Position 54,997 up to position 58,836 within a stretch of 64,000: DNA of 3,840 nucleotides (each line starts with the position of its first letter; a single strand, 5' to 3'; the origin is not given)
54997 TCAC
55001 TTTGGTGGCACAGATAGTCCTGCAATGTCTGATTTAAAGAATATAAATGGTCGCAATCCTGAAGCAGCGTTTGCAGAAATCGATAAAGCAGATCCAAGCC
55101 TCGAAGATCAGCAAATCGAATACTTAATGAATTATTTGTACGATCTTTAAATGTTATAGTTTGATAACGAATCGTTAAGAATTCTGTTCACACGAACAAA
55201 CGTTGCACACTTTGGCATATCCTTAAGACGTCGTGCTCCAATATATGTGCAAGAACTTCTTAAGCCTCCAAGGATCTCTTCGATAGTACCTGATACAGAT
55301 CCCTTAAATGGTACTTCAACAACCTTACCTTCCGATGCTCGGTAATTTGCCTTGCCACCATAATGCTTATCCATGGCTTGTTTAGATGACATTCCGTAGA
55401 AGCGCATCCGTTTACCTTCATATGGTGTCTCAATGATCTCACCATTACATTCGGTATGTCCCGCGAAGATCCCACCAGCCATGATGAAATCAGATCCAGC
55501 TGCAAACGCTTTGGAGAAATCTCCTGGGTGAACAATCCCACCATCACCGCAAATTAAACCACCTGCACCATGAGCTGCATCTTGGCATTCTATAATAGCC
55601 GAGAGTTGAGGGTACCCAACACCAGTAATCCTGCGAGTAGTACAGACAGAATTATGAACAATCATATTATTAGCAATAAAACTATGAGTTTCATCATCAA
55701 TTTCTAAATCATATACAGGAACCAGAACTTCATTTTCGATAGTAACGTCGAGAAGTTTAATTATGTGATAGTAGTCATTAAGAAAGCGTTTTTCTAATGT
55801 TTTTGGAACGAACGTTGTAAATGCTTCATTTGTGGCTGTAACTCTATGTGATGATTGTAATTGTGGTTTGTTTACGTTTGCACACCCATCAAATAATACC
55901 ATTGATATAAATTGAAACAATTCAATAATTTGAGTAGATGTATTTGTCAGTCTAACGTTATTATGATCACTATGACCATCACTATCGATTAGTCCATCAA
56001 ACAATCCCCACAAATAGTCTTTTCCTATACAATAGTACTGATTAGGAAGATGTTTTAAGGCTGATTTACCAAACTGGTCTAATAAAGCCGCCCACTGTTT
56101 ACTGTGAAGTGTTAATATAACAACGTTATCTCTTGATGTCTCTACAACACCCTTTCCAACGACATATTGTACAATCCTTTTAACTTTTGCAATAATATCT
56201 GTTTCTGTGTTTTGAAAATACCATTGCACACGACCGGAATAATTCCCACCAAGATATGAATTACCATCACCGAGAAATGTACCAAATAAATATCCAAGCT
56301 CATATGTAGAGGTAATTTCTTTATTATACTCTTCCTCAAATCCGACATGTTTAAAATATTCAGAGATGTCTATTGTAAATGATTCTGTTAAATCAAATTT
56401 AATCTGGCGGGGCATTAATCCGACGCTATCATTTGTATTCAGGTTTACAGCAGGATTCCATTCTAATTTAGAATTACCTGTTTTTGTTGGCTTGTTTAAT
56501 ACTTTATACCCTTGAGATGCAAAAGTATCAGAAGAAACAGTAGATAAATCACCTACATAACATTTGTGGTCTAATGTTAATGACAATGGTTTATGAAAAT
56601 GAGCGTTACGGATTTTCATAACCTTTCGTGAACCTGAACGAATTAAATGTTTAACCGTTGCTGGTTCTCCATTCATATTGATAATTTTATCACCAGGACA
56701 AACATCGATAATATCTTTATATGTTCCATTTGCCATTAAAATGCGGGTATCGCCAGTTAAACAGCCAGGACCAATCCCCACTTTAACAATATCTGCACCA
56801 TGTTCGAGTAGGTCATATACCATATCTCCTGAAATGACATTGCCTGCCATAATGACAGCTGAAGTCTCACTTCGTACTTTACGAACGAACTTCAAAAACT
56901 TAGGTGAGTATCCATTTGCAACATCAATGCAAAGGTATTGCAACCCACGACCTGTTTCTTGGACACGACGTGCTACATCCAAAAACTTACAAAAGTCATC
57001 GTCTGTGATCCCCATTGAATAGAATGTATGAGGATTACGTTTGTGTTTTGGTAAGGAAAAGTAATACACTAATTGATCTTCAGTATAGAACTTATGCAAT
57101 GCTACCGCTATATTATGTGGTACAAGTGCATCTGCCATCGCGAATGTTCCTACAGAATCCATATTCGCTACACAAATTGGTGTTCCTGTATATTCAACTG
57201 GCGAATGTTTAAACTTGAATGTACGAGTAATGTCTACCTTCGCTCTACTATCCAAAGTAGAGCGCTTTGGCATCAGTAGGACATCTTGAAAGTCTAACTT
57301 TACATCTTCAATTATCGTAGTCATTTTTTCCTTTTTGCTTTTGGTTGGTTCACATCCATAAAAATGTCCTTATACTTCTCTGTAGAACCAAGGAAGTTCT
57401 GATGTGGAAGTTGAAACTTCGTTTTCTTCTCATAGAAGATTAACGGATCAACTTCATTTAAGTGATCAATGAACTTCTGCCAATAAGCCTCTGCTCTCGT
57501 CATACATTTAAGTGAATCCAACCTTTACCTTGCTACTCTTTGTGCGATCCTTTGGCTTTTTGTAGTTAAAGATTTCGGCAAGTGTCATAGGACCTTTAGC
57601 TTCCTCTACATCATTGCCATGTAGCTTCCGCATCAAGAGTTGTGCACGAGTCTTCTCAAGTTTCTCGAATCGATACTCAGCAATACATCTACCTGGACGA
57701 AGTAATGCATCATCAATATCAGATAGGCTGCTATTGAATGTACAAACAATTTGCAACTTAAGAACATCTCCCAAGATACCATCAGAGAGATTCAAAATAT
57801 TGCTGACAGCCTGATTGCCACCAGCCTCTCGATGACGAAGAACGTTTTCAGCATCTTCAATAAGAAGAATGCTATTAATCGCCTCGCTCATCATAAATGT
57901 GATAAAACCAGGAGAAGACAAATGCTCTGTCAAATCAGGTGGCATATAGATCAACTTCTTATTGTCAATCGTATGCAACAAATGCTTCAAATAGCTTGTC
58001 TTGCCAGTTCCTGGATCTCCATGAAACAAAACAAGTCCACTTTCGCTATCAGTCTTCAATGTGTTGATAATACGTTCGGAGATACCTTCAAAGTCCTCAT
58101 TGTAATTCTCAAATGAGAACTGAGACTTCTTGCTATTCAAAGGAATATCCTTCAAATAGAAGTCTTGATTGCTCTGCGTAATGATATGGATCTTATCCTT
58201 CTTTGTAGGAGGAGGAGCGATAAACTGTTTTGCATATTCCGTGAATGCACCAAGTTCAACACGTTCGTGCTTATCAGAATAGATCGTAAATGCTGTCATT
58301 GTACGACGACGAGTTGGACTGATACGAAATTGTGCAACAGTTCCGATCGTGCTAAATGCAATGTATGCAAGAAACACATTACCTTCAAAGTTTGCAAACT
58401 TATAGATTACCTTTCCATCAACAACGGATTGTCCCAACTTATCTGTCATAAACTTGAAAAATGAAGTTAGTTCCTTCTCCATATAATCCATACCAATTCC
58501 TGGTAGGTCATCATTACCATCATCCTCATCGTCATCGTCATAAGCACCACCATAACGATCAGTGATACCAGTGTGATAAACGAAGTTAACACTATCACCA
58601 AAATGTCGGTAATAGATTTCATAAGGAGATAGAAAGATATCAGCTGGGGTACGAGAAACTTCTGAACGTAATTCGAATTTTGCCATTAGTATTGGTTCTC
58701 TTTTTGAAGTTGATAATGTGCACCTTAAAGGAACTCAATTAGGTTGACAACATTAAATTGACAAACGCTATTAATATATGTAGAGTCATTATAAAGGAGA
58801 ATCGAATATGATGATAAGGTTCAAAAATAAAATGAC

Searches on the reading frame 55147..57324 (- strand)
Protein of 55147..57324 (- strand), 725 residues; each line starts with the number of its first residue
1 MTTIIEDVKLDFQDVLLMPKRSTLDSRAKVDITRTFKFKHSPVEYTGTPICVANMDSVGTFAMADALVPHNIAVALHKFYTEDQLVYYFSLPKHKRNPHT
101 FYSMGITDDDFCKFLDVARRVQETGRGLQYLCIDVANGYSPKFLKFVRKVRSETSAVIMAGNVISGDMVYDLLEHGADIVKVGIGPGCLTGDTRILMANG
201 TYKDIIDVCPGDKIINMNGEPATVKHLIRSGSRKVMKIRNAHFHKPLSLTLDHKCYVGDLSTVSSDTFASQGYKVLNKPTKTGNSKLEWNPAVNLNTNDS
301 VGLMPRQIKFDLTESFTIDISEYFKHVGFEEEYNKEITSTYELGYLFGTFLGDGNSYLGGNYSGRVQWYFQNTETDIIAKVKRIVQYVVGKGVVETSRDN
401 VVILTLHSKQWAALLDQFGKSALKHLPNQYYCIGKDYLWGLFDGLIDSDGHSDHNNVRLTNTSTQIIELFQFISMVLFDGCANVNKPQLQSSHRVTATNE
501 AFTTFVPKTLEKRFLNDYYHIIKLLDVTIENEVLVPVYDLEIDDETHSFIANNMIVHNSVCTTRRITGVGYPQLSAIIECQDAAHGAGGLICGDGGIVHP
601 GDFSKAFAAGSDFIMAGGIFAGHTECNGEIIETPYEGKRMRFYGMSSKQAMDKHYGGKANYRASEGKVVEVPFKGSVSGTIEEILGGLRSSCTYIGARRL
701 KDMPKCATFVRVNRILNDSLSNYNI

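Call 15: search_protein_families(library=pfam, proteins=[window:55147-57324:-], max_evalue=0.001)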
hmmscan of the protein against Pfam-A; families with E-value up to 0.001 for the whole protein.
window:55147-57324:- (725 aa): 4 families
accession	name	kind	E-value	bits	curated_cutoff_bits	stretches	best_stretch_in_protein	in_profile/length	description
PF00478.31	IMPDH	-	3.3e-59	201.1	25.6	2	559-713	178-335/345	IMP dehydrogenase / GMP reductase domain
PF14890.11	Intein_splicing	-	1.7e-05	25.1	35.8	1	220-558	34-155/155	Intein splicing domain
PF05203.21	Hom_end_hint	-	2.4e-05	24.9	32.1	1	188-242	1-54/228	Hom_end-associated Hint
PF14528.11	LAGLIDADG_3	-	0.00018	22.1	22.5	0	440-471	5-40/82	LAGLIDADG-like domain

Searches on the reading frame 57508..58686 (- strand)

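Call 15: search_protein_families(library=pfam, proteins=[window:57508-58686:-], max_evalue=0.001)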
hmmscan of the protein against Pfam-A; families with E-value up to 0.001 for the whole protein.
window:57508-58686:- (392 aa): 3 families
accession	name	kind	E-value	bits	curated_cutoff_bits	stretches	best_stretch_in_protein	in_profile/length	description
PF00004.35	AAA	-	1.5e-09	38.9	21.2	1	219-340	1-129/131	ATPase family associated with various cellular activities (AAA)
PF13191.12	AAA_16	-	0.0003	21.8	32.6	1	213-262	19-64/167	AAA ATPase domain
PF12775.13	AAA_7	-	0.00052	20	25.8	1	218-267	35-84/181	P-loop containing dynein motor region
